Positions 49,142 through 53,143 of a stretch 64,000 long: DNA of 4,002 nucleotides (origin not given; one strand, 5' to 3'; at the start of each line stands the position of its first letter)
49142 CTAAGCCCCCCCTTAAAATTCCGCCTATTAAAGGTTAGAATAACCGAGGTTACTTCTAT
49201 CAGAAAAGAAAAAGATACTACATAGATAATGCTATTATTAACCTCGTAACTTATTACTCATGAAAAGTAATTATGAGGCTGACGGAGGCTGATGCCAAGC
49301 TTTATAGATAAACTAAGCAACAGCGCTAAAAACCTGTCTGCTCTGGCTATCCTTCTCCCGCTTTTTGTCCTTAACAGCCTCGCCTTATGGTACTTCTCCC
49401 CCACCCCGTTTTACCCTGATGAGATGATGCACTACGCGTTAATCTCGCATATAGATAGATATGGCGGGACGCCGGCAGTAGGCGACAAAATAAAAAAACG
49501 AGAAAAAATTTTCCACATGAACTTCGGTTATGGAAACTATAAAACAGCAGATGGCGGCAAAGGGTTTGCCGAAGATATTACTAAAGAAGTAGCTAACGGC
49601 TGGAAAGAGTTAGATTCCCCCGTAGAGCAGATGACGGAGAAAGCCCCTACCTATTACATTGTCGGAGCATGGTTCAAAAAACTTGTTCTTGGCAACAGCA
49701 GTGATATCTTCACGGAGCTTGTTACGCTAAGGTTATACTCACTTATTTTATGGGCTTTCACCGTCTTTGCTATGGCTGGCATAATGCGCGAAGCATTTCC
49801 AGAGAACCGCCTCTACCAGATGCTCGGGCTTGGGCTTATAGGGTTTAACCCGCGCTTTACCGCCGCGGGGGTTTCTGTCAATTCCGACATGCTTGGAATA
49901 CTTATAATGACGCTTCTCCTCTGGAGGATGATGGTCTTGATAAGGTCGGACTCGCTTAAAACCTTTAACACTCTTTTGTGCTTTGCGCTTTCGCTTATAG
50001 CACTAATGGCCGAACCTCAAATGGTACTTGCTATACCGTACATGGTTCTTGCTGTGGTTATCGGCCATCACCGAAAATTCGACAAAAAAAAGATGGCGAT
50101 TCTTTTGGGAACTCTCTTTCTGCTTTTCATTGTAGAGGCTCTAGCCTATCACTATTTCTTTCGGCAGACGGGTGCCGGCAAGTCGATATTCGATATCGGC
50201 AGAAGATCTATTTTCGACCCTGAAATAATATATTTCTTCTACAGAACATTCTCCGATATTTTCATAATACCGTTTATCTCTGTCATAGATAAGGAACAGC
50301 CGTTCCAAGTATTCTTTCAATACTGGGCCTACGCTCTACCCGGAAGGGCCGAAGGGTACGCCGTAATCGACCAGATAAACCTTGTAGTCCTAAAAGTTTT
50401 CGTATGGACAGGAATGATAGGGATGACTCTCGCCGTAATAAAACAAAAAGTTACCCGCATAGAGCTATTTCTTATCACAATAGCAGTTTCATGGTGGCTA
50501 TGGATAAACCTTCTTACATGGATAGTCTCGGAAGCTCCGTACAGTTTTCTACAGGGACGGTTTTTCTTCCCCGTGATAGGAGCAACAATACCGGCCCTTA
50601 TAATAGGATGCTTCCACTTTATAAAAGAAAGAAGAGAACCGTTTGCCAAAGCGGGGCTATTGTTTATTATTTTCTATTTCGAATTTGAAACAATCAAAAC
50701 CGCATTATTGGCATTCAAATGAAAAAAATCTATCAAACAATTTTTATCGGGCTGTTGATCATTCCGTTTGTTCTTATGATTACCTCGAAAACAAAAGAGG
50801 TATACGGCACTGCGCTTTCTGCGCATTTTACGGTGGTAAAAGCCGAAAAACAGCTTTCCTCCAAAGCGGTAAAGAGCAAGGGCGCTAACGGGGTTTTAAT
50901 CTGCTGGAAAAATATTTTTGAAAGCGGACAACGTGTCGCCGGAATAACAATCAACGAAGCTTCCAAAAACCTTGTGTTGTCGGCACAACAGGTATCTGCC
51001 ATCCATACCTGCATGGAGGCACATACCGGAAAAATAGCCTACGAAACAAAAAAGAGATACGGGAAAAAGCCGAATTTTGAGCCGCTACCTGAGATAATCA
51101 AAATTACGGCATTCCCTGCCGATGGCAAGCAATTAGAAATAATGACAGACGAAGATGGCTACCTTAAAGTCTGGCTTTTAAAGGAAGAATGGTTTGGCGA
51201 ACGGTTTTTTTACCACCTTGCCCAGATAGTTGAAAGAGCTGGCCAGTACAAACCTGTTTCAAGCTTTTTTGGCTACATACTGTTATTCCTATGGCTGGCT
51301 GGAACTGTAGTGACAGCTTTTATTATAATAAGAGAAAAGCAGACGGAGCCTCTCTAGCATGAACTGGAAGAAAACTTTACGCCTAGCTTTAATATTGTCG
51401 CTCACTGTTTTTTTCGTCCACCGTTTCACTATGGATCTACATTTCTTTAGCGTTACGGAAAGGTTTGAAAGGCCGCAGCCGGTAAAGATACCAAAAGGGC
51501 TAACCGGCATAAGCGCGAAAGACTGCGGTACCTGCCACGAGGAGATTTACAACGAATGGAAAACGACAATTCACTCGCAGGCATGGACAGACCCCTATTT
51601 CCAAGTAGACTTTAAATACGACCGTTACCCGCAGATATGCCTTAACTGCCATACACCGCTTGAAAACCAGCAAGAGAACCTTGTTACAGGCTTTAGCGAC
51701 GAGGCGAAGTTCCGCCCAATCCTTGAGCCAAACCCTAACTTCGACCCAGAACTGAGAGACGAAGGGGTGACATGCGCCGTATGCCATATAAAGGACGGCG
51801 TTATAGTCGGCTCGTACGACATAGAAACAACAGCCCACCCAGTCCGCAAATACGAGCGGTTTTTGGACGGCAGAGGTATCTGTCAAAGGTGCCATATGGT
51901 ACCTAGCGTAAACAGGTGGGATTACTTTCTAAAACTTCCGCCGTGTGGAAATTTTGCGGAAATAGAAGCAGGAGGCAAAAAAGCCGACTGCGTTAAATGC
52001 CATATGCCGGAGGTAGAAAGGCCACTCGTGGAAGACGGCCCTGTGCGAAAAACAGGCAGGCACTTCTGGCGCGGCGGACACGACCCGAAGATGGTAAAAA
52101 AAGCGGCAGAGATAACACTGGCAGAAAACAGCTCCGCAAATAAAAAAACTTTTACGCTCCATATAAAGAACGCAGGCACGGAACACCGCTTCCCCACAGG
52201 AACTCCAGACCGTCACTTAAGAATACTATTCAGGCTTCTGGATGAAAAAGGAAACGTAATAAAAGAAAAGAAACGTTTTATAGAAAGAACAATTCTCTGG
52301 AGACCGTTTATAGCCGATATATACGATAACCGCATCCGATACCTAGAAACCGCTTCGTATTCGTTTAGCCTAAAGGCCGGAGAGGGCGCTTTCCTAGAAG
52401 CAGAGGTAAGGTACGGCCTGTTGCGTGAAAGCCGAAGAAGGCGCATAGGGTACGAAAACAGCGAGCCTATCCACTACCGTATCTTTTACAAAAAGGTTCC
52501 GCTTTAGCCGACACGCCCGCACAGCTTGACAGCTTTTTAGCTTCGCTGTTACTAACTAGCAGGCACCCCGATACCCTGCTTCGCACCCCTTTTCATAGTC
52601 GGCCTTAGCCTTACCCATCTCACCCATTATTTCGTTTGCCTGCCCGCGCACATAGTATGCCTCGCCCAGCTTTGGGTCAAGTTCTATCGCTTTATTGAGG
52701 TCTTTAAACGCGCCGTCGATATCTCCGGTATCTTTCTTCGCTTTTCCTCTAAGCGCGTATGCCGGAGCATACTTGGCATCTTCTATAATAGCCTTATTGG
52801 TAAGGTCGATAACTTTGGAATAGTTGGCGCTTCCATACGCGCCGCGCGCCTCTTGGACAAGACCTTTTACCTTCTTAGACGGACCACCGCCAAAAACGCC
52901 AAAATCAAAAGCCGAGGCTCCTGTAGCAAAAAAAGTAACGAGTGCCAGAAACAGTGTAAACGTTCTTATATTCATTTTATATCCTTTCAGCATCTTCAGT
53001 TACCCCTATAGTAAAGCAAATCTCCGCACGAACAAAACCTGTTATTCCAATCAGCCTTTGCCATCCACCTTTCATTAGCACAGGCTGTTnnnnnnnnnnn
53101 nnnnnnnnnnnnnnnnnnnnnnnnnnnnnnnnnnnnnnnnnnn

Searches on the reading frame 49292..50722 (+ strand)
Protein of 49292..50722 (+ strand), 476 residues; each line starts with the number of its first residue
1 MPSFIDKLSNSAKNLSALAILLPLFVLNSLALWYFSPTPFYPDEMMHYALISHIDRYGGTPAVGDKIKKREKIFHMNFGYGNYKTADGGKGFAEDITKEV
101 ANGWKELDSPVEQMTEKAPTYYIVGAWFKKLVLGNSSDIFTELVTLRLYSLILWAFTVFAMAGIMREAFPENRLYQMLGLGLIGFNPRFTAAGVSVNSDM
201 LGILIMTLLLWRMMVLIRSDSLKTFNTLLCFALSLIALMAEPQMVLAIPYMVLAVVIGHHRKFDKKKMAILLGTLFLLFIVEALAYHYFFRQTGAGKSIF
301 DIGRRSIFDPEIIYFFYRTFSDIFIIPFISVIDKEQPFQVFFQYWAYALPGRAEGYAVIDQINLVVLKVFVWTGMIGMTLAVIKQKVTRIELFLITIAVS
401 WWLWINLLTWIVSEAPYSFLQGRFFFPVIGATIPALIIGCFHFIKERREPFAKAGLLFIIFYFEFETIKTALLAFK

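Call 13: find_encoding_contigs(protein=window:49292-50722:+, flank=10000, max_places=10)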
Protein window:49292-50722:+ (476 aa): no gene with exactly this product is on record in the collection.

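Call 60: search_protein_families(library=pfam, max_evalue=0.00001, proteins=[window:49292-50722:+])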
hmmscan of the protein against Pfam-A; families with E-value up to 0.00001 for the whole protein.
window:49292-50722:+ (476 aa): 0 families

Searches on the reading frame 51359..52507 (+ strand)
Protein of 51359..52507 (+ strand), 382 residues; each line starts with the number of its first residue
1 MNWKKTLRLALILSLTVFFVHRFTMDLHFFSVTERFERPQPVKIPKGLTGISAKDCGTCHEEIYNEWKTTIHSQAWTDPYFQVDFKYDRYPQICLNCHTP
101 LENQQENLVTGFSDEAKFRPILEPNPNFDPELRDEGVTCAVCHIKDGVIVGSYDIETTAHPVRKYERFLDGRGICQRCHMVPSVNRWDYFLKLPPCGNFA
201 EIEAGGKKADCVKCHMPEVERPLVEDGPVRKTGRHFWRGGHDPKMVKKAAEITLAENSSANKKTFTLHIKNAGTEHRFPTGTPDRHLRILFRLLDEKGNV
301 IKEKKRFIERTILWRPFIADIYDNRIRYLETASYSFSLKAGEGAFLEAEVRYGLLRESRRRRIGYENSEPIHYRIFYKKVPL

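Call 60: search_protein_families(library=pfam, max_evalue=0.00001, proteins=[window:51359-52507:+])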
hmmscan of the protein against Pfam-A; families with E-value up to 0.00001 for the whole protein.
window:51359-52507:+ (382 aa): 3 families
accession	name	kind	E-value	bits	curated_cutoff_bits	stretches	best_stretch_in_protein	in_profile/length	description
PF14522.11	Cytochrome_C7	-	6.1e-08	32.8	24.8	0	133-215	10-66/67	Cytochrome c7 and related cytochrome c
PF13435.11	Cytochrome_C554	-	1.8e-06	29.2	20.8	0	56-108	2-65/84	Cytochrome c554 and c-prime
PF22113.1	Mtrc-MtrF_II-IV_dom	-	4.7e-06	26.7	30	0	51-146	79-166/176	Outer membrane cytochrome MtrC/MtrF-like, domains II/IV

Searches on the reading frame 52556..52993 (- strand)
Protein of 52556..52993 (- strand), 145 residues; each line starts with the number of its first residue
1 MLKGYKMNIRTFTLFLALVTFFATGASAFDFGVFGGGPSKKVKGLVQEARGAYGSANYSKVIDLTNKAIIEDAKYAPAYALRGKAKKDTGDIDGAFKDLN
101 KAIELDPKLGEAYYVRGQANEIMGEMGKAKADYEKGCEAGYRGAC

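Call 60: search_protein_families(library=pfam, max_evalue=0.00001, proteins=[window:52556-52993:-])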
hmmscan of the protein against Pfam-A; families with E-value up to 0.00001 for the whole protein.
window:52556-52993:- (145 aa): 5 families
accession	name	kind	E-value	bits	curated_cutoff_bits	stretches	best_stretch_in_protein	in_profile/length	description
PF13181.12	TPR_8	-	1.7e-11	43.7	25.7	0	76-108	1-33/34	Tetratricopeptide repeat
PF00515.34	TPR_1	-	4.7e-09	36.1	27.8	0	76-108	1-33/34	Tetratricopeptide repeat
PF07719.23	TPR_2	-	4.1e-08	33.2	27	0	76-108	1-33/34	Tetratricopeptide repeat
PF13414.12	TPR_11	-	2.2e-07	30.9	26.8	1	83-121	1-39/42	TPR repeat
PF13431.12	TPR_17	-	5.8e-06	26.6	24.4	0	100-130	3-33/34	Tetratricopeptide repeat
